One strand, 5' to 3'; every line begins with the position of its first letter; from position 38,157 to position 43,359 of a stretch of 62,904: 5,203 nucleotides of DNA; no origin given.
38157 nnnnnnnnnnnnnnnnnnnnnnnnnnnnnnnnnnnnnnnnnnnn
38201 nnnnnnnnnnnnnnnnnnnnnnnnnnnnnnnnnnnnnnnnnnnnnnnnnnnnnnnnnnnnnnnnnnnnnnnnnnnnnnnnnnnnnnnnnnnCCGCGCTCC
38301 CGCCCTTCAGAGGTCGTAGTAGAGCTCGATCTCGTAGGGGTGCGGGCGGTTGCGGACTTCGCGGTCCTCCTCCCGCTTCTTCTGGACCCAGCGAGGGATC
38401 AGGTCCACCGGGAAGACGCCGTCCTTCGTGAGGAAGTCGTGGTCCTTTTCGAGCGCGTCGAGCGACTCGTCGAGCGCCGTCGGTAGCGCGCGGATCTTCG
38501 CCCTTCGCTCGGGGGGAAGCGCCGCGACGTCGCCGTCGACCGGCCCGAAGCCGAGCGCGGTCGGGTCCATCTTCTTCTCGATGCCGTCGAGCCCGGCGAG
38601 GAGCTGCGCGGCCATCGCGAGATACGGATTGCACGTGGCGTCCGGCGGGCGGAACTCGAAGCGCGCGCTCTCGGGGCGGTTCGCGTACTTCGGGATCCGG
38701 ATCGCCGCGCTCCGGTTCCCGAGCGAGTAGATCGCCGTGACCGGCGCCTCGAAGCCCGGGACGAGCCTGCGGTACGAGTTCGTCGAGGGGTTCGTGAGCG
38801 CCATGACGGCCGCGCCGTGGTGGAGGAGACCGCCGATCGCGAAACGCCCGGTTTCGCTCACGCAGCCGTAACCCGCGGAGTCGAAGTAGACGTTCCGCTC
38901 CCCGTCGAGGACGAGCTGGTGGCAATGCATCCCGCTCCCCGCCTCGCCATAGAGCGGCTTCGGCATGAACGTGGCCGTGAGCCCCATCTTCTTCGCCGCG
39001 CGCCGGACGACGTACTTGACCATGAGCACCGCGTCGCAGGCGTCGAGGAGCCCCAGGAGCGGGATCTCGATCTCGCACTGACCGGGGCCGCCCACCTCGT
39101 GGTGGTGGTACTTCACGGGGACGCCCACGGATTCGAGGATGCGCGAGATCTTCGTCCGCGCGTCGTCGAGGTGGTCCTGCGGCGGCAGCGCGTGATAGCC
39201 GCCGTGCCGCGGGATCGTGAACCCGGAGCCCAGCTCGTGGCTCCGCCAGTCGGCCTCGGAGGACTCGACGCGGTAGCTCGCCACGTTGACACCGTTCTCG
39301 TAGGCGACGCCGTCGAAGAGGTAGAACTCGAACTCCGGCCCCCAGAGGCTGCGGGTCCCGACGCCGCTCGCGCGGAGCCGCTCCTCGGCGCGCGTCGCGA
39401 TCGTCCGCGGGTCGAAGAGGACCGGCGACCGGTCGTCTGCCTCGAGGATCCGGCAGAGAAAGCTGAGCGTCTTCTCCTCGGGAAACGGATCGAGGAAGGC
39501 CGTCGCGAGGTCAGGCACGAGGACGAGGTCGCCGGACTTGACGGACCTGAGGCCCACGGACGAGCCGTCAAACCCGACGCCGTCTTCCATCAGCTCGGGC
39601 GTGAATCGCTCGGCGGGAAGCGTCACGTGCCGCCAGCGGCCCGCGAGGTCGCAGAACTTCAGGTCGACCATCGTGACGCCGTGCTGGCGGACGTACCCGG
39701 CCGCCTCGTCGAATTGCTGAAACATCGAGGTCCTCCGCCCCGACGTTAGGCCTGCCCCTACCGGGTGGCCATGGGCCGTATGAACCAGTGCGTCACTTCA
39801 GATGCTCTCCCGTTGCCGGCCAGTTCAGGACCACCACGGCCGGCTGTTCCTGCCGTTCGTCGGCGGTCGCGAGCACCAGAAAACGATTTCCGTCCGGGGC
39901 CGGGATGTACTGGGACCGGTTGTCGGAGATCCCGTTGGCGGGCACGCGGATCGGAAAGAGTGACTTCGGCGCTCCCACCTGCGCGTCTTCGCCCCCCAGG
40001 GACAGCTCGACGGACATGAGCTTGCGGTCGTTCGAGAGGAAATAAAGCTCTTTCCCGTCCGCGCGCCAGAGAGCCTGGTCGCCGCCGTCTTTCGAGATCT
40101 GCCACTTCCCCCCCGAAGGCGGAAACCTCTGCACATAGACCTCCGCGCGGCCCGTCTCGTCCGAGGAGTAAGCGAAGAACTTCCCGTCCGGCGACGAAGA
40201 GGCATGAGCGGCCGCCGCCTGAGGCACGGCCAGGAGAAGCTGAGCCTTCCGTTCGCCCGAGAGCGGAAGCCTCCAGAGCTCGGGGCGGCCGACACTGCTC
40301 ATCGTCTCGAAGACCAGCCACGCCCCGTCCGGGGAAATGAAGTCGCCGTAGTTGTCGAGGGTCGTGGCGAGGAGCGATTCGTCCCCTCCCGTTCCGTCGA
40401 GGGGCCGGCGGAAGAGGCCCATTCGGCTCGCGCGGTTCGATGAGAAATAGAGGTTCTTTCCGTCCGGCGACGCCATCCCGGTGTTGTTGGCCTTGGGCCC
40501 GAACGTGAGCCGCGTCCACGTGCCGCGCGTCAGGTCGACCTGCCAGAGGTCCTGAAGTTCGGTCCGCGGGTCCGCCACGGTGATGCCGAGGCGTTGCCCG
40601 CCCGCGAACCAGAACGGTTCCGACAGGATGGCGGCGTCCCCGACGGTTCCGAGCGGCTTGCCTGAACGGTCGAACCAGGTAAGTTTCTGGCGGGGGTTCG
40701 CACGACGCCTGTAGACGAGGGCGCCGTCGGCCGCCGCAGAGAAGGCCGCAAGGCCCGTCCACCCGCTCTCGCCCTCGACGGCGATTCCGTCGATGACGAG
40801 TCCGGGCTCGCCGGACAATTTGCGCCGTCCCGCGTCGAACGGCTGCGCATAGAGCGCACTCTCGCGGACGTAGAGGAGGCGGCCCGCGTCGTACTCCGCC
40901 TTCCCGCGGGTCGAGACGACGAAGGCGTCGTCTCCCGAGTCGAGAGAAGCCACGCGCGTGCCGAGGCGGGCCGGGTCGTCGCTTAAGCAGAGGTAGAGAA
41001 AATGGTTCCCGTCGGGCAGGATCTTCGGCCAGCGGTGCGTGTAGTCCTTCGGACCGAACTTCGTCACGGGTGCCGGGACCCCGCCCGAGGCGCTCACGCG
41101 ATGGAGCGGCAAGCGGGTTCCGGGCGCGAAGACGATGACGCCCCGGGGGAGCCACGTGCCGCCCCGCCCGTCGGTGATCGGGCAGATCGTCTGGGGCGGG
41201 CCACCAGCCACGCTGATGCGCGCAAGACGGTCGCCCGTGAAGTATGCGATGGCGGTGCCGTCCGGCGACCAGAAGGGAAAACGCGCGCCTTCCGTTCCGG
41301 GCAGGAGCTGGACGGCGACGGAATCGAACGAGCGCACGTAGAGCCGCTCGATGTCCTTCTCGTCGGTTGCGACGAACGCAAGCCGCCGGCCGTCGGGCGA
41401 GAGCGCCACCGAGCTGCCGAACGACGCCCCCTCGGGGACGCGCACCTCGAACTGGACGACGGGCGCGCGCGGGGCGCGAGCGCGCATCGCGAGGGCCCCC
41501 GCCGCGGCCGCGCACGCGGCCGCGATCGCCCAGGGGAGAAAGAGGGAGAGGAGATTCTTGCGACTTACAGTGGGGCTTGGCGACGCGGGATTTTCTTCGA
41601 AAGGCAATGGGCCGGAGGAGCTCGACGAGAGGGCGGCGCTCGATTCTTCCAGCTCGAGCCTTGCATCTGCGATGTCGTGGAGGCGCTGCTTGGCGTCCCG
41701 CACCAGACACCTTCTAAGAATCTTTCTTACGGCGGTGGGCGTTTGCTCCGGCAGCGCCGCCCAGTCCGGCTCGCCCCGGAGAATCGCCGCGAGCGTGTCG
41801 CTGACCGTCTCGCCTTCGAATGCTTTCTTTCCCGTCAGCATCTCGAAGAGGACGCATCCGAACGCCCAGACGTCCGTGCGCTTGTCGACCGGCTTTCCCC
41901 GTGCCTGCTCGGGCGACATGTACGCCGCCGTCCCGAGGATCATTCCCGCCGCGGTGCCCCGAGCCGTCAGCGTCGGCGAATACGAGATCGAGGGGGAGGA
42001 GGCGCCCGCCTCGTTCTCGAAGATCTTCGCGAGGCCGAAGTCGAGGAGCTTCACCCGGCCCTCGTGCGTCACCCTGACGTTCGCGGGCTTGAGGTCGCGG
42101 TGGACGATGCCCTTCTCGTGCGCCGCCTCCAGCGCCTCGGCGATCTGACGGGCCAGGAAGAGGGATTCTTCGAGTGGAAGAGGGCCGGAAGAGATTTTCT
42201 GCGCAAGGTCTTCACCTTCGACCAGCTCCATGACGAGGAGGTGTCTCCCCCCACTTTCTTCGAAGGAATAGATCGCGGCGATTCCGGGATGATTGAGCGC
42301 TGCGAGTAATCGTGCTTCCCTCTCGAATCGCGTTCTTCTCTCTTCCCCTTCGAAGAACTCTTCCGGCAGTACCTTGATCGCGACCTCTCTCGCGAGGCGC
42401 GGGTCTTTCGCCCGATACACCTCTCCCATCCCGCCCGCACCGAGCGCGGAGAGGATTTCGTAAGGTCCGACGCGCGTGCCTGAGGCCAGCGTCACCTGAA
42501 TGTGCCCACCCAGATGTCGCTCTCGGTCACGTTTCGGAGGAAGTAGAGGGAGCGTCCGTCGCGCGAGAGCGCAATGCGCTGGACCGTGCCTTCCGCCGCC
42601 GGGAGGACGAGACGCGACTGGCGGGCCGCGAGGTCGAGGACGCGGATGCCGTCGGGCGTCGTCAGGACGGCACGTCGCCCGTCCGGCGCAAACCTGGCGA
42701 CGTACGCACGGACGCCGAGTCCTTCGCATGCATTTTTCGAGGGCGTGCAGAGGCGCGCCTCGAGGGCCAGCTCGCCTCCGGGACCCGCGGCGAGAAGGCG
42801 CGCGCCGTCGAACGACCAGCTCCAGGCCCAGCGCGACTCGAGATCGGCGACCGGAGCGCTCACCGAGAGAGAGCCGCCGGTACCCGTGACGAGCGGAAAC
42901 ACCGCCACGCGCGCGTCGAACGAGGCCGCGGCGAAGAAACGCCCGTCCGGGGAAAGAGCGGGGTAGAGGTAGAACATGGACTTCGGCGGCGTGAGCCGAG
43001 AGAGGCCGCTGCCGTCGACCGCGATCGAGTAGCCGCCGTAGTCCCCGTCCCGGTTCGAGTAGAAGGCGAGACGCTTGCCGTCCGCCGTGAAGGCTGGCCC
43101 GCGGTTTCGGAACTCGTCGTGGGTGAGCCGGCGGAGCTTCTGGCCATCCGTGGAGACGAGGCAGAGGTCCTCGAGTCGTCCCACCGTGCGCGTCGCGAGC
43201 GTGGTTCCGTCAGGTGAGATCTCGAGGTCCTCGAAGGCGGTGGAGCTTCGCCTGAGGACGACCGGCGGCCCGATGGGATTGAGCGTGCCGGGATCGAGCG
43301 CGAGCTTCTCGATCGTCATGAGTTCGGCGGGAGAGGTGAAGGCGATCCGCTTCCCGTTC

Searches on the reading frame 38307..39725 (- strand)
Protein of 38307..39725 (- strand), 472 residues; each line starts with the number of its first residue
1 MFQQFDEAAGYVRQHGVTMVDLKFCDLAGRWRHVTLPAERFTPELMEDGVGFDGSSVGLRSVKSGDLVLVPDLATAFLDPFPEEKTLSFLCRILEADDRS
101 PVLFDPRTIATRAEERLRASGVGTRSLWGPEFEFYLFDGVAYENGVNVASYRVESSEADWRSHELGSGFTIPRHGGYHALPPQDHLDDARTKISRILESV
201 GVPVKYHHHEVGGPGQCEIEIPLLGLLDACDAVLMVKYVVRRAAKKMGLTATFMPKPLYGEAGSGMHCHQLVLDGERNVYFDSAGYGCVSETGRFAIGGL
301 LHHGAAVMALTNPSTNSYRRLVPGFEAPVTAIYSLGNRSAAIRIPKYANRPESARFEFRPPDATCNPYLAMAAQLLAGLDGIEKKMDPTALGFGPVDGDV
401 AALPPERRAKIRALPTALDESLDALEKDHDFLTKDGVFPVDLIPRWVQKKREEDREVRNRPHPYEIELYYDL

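Call 16: find_encoding_contigs(protein=window:38307-39725:-, flank=10000, max_places=10)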
Protein window:38307-39725:- (472 aa): no gene with exactly this product is on record in the collection.

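Call 68: search_protein_families(library=pfam, proteins=[window:38307-39725:-], max_evalue=0.0001)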
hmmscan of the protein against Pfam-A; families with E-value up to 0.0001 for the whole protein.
window:38307-39725:- (472 aa): 2 families
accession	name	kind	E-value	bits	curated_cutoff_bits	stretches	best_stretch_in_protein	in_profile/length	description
PF00120.29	Gln-synt_C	-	3.9e-109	365.3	24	1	105-469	3-344/344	Glutamine synthetase, catalytic domain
PF03951.24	Gln-synt_N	-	1.4e-24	86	33.4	1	17-95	2-81/82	Glutamine synthetase, beta-Grasp domain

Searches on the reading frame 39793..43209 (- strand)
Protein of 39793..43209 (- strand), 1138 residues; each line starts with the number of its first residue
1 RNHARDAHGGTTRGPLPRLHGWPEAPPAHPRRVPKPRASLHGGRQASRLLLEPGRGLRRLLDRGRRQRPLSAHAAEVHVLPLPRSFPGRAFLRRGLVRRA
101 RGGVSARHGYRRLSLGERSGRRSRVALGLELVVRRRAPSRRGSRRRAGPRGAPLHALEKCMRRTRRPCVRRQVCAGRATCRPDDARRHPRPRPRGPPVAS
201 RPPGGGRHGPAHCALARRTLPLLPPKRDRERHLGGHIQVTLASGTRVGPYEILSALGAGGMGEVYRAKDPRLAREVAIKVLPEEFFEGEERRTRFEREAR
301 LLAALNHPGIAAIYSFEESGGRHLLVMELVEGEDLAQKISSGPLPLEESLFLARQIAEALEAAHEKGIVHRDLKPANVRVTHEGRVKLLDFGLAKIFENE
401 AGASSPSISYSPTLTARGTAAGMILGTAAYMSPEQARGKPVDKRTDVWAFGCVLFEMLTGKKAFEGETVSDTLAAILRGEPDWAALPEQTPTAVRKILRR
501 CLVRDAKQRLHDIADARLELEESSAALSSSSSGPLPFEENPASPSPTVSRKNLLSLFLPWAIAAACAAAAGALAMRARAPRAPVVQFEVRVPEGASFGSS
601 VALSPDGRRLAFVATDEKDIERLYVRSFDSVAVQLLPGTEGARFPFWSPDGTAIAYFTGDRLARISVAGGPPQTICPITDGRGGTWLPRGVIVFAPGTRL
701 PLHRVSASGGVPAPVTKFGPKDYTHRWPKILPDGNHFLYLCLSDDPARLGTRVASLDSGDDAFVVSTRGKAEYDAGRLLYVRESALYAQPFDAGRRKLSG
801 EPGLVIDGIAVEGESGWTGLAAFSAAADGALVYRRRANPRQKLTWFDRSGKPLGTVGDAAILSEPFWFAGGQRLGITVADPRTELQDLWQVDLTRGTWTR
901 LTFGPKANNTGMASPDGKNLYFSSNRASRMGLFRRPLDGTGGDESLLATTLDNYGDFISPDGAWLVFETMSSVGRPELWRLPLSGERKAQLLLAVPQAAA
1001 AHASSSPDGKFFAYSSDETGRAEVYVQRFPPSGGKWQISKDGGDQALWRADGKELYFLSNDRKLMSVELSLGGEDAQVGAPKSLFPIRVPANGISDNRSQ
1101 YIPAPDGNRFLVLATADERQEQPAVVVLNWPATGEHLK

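Call 12: search_protein_families(library=pfam, proteins=[window:39793-43209:-], max_evalue=0.01)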
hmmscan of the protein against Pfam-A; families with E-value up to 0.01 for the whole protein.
window:39793-43209:- (1138 aa): 8 families
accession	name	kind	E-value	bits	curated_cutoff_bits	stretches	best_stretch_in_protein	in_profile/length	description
PF00069.31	Pkinase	-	1.7e-50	172.3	31.7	1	250-510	1-252/263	Protein kinase domain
PF07714.23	PK_Tyr_Ser-Thr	-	5.7e-35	121.3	23.1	1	252-510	3-249/258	Protein tyrosine and serine/threonine kinase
PF07676.18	PD40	-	7.8e-22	77.1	20.9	2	899-933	2-37/38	WD40-like Beta Propeller Repeat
PF03109.22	ABC1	-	1.1e-07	31.8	22.9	1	319-399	139-219/244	ABC1 atypical kinase-like domain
PF01636.29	APH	-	4.6e-05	23.7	23.2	1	348-395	149-198/239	Phosphotransferase enzyme family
PF00930.27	DPPIV_N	-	0.00052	19.3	22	0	599-627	104-132/354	Dipeptidyl peptidase IV (DPP IV) N-terminal region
PF01163.29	RIO1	-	0.00093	19.3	22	1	295-392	55-149/187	RIO domain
PF06293.20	Kdo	-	0.0022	17.9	21.3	1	292-391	55-166/207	Lipopolysaccharide kinase (Kdo/WaaP) family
